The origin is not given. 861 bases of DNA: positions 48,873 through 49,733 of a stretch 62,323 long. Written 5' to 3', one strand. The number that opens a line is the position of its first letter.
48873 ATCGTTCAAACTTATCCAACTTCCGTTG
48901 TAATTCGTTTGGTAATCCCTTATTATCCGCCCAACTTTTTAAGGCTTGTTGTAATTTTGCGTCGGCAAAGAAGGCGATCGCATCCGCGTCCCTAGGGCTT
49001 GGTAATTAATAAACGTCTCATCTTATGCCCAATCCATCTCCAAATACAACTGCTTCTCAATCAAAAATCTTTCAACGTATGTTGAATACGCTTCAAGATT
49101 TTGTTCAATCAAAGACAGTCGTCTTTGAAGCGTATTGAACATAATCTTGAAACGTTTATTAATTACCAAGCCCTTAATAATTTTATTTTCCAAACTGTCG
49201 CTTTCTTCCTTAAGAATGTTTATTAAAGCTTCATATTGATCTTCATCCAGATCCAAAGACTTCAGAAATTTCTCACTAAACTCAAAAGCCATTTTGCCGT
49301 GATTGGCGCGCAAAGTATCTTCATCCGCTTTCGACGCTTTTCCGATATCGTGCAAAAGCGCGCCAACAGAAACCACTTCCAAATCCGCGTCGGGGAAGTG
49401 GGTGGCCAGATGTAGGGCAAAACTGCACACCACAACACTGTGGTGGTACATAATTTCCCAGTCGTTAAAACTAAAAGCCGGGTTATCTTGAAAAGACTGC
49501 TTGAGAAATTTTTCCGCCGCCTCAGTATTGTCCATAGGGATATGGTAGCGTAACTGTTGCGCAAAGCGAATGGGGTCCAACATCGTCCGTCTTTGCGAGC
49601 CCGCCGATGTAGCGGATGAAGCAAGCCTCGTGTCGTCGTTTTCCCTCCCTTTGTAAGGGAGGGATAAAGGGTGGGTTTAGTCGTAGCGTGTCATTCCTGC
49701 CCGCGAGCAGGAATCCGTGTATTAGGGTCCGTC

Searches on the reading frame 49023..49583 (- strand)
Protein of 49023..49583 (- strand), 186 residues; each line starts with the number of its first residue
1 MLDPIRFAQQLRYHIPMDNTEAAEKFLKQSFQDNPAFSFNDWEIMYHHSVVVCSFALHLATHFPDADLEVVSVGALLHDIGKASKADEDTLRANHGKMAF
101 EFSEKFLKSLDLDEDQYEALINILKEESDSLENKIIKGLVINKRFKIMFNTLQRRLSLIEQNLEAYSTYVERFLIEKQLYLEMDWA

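Call 79: search_protein_families(library=pfam, proteins=[window:49023-49583:-], max_evalue=0.001)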
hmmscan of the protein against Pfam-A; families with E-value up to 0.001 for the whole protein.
window:49023-49583:- (186 aa): 2 families
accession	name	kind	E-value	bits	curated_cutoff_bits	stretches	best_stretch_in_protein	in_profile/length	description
PF01966.28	HD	-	4.1e-09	37.2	22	1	46-134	2-92/116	HD domain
PF08668.18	HDOD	-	0.0009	19.2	22.9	0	27-83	78-133/196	HDOD domain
